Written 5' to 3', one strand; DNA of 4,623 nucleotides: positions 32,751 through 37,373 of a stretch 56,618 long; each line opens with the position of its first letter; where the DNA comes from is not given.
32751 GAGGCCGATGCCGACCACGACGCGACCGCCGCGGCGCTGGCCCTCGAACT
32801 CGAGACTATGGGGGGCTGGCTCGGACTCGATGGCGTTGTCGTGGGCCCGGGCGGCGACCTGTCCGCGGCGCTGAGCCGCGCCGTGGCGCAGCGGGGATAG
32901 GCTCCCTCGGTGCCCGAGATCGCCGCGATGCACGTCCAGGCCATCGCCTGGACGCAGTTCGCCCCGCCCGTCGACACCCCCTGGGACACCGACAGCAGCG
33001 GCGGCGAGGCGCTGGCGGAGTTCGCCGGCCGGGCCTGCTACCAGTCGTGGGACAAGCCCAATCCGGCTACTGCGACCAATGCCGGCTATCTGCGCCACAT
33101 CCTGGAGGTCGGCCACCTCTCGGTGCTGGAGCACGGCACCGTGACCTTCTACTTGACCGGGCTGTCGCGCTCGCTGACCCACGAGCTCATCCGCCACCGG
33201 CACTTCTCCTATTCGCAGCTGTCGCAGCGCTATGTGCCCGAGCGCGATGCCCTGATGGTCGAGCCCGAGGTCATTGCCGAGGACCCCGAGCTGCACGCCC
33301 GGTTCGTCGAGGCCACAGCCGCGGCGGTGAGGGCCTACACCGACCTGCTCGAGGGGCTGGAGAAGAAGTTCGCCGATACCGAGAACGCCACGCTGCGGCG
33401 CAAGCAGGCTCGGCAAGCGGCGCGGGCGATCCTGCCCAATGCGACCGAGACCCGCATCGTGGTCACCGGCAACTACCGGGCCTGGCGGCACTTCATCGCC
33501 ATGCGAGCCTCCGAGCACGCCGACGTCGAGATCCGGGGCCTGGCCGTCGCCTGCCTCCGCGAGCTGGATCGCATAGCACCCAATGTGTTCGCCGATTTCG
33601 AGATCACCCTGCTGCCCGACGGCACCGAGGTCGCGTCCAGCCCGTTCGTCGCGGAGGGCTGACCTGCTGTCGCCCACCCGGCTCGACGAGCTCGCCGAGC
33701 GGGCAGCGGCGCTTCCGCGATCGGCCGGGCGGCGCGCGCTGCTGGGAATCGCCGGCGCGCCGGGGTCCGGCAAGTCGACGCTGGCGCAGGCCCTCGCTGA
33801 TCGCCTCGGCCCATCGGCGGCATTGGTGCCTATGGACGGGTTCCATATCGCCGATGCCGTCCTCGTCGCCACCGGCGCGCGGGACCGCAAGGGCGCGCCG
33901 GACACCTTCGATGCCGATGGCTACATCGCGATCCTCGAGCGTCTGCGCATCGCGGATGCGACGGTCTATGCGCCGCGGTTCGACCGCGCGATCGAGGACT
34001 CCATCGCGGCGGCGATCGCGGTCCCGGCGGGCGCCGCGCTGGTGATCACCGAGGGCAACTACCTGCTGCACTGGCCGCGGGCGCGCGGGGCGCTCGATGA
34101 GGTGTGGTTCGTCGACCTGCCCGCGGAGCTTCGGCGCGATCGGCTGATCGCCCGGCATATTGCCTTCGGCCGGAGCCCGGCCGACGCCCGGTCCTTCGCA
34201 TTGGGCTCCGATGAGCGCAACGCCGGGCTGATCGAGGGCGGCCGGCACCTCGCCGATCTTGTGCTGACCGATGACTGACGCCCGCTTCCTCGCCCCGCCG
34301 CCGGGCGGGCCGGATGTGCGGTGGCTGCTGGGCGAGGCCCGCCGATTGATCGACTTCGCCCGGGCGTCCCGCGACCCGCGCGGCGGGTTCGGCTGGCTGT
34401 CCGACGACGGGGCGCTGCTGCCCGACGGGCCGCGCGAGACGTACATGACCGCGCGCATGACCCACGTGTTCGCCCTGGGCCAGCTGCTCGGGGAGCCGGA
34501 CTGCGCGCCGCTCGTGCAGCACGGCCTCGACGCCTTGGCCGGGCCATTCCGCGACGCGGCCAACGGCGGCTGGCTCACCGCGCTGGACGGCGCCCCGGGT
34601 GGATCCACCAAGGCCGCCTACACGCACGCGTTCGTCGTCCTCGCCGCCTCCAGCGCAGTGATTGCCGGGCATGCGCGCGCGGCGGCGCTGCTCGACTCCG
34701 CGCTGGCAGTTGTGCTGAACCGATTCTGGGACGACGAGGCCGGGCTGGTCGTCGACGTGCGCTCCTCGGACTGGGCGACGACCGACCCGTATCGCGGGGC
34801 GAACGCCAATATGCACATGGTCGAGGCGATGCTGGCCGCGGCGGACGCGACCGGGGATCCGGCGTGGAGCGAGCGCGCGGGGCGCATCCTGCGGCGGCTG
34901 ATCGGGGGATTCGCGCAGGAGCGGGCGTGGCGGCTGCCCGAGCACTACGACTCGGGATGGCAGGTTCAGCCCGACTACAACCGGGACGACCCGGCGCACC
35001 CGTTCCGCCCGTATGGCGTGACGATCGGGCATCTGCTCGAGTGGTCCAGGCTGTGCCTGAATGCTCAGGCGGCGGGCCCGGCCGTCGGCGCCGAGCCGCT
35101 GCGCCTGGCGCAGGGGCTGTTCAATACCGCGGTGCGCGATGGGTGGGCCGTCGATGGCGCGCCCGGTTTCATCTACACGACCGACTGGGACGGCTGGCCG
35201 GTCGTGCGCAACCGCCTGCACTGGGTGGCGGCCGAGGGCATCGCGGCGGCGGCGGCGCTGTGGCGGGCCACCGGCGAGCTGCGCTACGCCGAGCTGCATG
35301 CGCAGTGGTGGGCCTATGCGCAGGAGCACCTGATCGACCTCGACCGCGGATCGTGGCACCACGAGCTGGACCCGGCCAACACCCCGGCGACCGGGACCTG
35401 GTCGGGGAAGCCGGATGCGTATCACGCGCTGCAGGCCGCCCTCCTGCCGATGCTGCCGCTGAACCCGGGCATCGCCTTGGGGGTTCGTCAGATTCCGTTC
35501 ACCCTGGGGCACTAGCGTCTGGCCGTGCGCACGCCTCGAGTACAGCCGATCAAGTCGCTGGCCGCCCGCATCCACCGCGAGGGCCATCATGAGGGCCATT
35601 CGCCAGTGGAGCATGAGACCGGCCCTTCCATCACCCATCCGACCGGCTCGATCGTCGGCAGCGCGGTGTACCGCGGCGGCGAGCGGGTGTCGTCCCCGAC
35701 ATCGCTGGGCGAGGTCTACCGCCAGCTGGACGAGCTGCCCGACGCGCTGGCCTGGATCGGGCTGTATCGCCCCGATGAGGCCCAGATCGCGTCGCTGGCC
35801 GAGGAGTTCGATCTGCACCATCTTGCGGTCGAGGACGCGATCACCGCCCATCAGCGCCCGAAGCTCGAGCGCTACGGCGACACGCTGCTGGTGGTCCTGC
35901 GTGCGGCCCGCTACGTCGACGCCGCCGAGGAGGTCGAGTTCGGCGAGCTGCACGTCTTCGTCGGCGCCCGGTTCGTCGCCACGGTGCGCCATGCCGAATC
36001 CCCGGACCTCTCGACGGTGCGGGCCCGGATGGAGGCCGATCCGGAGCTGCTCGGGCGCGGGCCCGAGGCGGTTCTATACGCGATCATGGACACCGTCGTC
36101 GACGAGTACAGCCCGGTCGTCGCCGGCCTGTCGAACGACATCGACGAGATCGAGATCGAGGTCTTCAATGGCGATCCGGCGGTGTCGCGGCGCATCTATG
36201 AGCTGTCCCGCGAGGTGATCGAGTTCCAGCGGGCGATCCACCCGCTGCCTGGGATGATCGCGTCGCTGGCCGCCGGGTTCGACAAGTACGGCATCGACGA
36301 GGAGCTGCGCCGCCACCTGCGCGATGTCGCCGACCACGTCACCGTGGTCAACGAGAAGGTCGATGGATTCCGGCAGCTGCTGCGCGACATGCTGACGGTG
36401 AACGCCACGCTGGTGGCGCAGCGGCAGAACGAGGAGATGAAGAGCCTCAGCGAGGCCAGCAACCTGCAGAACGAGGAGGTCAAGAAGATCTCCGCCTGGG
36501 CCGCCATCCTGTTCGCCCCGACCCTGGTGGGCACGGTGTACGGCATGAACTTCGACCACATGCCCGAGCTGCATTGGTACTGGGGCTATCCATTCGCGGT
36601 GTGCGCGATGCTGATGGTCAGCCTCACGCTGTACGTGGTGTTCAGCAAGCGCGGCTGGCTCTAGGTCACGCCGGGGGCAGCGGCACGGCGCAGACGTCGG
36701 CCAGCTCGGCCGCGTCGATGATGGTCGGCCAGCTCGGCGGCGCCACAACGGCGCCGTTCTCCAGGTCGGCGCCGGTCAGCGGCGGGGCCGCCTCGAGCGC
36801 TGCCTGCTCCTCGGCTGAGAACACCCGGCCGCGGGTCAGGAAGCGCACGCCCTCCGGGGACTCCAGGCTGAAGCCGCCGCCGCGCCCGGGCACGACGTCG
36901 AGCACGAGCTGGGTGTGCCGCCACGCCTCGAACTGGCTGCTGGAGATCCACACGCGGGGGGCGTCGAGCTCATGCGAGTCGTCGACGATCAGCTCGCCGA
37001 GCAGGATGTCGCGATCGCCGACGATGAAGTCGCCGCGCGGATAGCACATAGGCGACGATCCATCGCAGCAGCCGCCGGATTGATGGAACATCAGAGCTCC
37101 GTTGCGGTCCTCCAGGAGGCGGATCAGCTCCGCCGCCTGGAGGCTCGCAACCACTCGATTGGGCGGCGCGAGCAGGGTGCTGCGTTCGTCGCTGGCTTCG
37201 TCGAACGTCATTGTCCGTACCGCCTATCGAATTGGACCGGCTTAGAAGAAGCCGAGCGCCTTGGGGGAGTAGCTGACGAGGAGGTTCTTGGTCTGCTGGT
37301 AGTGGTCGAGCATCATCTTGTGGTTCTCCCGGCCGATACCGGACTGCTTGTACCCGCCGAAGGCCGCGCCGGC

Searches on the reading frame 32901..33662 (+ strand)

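Call 68: search_protein_families(library=pfam, proteins=[window:32901-33662:+], max_evalue=0.0001)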
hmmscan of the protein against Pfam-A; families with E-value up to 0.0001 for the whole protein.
window:32901-33662:+ (253 aa): 1 family
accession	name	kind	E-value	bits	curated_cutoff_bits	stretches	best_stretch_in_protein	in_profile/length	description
PF02511.20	Thy1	-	6.4e-58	196.1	24.8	1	34-228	8-191/191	Thymidylate synthase complementing protein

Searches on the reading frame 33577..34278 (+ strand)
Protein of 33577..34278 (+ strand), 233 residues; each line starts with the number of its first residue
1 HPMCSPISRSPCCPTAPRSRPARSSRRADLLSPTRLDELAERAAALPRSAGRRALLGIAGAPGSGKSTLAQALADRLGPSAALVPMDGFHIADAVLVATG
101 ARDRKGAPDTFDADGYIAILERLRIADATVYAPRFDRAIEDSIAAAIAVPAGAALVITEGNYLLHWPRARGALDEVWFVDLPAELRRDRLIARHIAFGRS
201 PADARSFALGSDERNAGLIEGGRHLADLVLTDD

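Call 77: search_protein_families(library=pfam, proteins=[window:33577-34278:+], max_evalue=0.0001)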
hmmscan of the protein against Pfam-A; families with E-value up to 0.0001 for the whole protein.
window:33577-34278:+ (233 aa): 1 family
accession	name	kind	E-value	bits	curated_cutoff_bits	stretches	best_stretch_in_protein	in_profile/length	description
PF00485.24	PRK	-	1.4e-05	25.5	22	1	56-195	2-151/196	Phosphoribulokinase / Uridine kinase family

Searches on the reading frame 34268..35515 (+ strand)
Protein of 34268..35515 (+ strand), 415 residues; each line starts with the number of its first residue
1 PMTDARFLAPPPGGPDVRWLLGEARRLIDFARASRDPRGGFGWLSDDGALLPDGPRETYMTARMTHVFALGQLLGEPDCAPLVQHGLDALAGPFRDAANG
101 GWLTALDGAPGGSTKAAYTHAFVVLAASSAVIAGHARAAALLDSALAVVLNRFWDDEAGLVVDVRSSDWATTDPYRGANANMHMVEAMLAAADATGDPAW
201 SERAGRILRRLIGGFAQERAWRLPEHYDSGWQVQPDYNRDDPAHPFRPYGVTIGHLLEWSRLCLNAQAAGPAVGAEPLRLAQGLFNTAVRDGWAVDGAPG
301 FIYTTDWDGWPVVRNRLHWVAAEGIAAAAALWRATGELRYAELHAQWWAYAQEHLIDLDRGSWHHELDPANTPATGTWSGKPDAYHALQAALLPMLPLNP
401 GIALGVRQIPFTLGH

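Call 68: search_protein_families(library=pfam, proteins=[window:34268-35515:+], max_evalue=0.0001)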
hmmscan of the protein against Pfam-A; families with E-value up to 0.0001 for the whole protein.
window:34268-35515:+ (415 aa): 1 family
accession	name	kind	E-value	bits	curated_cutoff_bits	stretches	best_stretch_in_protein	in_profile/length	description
PF07221.17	GlcNAc_2-epim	-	2.2e-107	359.8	23.4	1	39-390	1-347/347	N-acylglucosamine 2-epimerase (GlcNAc 2-epimerase)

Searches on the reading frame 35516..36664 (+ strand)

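Call 68: search_protein_families(library=pfam, proteins=[window:35516-36664:+], max_evalue=0.0001)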
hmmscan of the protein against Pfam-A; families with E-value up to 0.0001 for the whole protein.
window:35516-36664:+ (382 aa): 1 family
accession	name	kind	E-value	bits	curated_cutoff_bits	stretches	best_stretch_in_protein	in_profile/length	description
PF01544.23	CorA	-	1.9e-60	205.1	27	1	77-377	3-291/292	CorA-like Mg2+ transporter protein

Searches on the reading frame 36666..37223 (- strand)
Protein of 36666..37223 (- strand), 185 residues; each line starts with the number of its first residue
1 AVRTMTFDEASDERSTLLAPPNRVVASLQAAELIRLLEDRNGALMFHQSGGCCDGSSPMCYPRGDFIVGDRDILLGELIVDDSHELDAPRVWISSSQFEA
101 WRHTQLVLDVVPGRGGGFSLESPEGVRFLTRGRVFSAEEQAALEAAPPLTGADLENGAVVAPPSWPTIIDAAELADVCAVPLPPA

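Call 69: search_protein_families(library=pfam, proteins=[window:36666-37223:-], max_evalue=0.0001)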
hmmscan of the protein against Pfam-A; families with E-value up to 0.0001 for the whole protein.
window:36666-37223:- (185 aa): 1 family
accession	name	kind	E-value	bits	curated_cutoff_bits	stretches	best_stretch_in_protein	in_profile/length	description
PF05610.16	DUF779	-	4.6e-42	142.6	25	1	33-134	1-94/94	Protein of unknown function (DUF779)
